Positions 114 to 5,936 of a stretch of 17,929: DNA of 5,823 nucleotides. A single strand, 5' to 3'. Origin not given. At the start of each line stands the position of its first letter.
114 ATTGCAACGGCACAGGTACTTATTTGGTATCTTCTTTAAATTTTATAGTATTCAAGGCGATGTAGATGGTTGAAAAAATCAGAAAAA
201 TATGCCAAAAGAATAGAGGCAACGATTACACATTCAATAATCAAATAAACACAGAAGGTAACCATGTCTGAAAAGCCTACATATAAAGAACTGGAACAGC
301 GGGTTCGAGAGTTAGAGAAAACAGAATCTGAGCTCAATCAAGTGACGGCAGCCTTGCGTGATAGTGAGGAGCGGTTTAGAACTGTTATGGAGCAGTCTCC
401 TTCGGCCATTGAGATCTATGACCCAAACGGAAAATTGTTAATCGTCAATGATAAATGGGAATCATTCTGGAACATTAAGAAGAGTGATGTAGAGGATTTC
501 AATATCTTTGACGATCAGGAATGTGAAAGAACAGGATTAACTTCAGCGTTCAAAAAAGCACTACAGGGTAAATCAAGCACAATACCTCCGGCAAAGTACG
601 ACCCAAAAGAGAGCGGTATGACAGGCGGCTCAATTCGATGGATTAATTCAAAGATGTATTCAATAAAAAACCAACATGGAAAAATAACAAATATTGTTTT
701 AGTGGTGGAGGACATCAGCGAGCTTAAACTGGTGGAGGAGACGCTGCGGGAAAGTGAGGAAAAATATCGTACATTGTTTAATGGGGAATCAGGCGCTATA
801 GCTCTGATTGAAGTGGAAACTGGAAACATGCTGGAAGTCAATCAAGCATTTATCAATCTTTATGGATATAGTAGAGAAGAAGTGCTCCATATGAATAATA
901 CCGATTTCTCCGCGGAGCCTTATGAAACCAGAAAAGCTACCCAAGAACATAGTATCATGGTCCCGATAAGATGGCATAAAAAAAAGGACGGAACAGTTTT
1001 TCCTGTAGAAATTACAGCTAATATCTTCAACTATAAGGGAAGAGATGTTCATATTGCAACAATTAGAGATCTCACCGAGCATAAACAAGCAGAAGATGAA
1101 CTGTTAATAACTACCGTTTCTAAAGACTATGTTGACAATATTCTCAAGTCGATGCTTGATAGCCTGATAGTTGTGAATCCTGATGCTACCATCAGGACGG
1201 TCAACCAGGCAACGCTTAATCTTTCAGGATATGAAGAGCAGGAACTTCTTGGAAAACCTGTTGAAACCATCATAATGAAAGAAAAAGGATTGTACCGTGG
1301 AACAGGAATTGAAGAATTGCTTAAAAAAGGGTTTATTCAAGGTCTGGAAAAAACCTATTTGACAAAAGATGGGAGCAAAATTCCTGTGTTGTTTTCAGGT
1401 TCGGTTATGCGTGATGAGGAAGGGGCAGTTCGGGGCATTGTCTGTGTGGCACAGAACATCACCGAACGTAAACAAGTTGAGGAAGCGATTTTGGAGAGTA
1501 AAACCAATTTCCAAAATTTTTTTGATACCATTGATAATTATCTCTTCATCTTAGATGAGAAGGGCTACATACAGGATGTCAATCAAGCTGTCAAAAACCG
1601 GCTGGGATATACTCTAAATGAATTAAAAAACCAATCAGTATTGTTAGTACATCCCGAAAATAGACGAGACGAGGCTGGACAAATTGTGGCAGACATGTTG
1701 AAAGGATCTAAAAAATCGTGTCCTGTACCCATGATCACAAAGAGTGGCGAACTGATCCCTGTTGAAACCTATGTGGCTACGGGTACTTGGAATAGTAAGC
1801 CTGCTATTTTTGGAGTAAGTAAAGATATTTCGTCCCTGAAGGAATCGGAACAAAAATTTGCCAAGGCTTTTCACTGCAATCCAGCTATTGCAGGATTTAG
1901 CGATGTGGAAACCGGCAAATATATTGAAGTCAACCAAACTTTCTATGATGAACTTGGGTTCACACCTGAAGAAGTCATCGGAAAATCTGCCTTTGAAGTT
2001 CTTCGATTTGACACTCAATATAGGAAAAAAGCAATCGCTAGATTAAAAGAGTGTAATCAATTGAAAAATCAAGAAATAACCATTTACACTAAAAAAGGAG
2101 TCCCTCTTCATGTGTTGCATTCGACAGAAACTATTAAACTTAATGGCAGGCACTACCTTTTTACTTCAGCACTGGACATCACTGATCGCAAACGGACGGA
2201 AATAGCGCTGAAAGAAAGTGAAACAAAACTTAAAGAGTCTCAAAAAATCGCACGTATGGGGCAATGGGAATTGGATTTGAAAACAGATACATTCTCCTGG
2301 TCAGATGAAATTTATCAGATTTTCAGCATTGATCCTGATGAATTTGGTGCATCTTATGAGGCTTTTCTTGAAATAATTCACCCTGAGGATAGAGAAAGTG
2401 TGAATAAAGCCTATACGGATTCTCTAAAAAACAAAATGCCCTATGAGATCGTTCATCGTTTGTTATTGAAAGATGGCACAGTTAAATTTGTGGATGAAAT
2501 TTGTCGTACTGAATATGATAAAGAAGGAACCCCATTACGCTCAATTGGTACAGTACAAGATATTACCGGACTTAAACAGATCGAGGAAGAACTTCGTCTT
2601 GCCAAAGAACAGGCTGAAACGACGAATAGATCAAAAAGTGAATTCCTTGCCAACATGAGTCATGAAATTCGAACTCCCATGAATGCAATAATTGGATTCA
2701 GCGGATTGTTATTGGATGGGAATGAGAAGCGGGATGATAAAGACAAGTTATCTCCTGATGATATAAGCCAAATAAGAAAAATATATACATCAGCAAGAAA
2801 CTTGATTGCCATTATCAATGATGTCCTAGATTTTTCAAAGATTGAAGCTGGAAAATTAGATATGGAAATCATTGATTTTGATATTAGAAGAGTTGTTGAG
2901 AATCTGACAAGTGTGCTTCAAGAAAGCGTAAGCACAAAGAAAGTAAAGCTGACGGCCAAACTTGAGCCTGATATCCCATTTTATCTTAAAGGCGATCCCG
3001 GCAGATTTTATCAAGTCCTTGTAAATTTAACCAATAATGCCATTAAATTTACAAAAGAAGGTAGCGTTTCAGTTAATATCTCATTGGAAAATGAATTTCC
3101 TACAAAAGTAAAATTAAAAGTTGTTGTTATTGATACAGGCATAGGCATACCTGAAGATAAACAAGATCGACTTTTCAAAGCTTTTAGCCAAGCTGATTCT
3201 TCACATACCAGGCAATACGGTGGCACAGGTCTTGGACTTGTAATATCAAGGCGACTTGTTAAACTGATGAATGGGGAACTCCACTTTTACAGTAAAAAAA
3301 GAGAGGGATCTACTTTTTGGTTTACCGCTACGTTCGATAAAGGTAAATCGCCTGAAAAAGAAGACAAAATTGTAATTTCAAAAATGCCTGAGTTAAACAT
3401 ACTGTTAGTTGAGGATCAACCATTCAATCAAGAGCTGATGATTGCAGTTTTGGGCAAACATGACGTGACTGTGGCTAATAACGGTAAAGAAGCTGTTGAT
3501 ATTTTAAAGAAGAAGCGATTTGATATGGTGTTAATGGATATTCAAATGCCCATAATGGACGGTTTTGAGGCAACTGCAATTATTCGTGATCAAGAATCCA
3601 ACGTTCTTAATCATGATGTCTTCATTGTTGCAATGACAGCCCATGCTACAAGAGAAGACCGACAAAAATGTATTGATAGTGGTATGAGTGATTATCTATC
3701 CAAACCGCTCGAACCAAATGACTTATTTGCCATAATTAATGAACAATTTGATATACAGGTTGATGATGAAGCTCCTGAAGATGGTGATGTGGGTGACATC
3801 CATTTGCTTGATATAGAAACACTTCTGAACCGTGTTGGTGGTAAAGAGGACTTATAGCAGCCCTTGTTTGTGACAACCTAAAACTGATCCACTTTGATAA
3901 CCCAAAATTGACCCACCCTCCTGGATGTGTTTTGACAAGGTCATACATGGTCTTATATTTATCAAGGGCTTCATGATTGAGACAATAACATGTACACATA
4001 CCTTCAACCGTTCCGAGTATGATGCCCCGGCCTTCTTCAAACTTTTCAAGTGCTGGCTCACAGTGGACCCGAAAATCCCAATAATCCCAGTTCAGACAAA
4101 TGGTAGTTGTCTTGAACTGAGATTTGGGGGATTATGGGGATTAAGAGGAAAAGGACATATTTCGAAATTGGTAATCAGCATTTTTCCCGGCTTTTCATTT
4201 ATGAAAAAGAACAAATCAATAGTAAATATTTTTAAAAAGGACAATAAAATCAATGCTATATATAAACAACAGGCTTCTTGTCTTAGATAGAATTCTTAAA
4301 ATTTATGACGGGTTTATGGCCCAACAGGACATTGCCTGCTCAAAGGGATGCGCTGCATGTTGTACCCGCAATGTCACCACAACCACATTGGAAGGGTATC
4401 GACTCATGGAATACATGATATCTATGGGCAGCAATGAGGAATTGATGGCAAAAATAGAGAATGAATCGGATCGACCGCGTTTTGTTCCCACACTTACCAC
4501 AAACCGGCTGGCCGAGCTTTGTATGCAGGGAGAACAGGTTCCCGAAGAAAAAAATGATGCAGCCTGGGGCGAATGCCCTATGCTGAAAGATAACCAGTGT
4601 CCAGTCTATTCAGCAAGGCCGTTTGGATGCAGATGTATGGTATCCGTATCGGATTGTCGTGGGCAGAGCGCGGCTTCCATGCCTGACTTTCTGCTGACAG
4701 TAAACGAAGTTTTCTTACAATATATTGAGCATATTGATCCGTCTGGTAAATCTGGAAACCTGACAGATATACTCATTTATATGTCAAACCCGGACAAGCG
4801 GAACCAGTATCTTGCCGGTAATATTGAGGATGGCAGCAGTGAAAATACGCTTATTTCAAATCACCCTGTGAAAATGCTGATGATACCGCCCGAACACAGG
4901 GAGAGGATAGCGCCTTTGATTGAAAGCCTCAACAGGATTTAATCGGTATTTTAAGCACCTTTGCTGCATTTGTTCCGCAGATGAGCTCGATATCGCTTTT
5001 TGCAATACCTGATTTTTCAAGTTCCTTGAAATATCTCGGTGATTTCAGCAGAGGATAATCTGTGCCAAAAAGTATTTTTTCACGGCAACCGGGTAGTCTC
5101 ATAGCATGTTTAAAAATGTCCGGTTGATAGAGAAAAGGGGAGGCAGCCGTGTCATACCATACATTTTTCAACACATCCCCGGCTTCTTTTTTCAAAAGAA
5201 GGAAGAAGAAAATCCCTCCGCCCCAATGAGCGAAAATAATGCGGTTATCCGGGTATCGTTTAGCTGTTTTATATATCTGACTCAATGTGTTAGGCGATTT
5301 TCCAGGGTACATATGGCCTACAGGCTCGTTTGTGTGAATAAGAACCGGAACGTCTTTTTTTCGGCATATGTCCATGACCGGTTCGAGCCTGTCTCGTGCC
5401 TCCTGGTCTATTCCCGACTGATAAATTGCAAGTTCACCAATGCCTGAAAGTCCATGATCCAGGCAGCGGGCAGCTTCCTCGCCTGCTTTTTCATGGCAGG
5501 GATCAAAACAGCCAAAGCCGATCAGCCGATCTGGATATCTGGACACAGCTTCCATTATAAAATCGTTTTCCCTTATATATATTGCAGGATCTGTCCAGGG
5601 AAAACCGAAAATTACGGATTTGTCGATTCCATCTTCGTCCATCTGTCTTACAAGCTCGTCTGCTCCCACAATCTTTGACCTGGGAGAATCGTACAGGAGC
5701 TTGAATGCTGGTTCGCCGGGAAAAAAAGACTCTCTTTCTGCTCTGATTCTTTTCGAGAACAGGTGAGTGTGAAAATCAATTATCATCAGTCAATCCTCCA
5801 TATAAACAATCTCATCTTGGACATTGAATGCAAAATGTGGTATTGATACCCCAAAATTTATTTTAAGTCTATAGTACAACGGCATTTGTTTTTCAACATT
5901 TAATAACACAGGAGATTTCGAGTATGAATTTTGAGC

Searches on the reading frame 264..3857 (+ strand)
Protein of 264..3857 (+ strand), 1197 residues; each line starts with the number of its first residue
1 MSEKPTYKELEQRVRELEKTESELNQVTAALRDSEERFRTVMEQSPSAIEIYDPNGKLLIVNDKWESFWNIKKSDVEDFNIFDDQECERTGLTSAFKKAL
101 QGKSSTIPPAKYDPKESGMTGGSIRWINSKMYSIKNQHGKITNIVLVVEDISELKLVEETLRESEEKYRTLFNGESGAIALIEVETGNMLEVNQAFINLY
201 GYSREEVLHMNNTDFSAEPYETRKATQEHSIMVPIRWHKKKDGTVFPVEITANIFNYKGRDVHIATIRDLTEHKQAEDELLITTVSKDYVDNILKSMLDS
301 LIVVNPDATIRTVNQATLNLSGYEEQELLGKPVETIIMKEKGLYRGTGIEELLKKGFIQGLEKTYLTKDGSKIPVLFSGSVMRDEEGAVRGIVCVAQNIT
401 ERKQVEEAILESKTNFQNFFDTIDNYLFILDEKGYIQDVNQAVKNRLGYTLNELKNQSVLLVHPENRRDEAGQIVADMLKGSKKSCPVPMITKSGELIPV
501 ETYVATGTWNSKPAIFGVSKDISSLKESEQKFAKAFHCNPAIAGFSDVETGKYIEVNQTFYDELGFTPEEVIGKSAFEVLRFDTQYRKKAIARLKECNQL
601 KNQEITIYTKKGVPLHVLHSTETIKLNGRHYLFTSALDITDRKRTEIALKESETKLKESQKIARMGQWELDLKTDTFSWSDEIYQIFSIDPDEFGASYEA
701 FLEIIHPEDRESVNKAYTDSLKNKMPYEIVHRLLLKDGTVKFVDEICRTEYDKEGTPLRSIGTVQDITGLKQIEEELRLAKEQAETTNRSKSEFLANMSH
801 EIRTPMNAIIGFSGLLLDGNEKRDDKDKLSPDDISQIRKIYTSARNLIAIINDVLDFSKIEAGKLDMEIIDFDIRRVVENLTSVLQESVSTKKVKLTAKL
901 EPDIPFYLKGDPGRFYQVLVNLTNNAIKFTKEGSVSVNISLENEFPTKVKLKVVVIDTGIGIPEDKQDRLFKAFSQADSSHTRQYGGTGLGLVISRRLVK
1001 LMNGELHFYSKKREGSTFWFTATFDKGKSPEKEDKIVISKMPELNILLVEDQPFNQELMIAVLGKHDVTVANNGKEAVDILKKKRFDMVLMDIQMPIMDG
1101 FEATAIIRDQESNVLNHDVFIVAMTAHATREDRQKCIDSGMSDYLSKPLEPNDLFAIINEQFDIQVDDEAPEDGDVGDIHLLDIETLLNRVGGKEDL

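Call 3: search_protein_families(library=pfam, proteins=[window:264-3857:+], max_evalue=0.01)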
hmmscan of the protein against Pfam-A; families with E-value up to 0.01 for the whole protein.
window:264-3857:+ (1197 aa): 12 families
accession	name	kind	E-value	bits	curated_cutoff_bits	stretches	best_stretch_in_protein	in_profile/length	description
PF13426.13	PAS_9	-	5.9e-60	200.4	27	5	299-401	2-103/103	PAS domain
PF08447.18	PAS_3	-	1.4e-45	153.9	25.6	3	678-764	3-89/89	PAS fold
PF00989.32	PAS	-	6.6e-43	145.7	22.6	5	290-399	3-113/113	PAS fold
PF08448.16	PAS_4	-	3.5e-30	104.9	23.1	2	296-404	3-110/110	PAS fold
PF02518.31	HATPase_c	-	5.4e-28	98.1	26.4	1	910-1022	1-107/111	Histidine kinase-, DNA gyrase B-, and HSP90-like ATPase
PF00072.30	Response_reg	-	2.1e-26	92.7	30.2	1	1046-1158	1-110/111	Response regulator receiver domain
PF13188.13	PAS_8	-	9.3e-23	79.8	21.8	2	416-466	3-53/65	PAS domain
PF00512.31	HisKA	-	6.7e-19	68.2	26.9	1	790-863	1-66/66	His Kinase A (phospho-acceptor) domain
PF13589.12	HATPase_c_3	-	0.0002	21.8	25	1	934-1038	19-117/137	Histidine kinase-, DNA gyrase B-, and HSP90-like ATPase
PF24820.1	Diguanyl_cycl_sensor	-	0.00062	20.1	28.1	0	294-335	2-43/109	Diguanylate cyclase-like sensor domain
PF23198.2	PDE8A_N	-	0.0013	19.1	29.6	1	1047-1165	13-132/147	PDE8A-like, N-terminal domain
PF12860.13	PAS_7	-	0.0016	19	27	0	294-406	1-114/115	PAS fold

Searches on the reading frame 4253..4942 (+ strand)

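Call 3: search_protein_families(library=pfam, proteins=[window:4253-4942:+], max_evalue=0.01)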
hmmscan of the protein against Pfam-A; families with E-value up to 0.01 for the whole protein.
window:4253-4942:+ (229 aa): 2 families
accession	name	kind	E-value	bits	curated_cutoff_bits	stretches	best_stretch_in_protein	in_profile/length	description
PF03692.20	CxxCxxCC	-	6e-05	24.1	23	1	29-129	2-69/85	Putative zinc- or iron-chelating domain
PF19899.4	DUF6372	-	0.001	19.5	27.4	1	121-150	6-37/68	Family of unknown function (DUF6372)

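Call 5: search_protein_families(library=ncbifam, proteins=[window:4253-4942:+], max_evalue=0.01)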
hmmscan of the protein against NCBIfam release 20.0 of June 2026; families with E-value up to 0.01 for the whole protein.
window:4253-4942:+ (229 aa): 0 families

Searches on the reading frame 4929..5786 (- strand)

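Call 3: search_protein_families(library=pfam, proteins=[window:4929-5786:-], max_evalue=0.01)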
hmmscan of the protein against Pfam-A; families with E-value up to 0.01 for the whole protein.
window:4929-5786:- (285 aa): 1 family
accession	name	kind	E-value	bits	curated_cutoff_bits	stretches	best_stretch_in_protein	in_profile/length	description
PF04909.20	Amidohydro_2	-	9.5e-23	81.8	26.4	1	3-279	1-288/289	Amidohydrolase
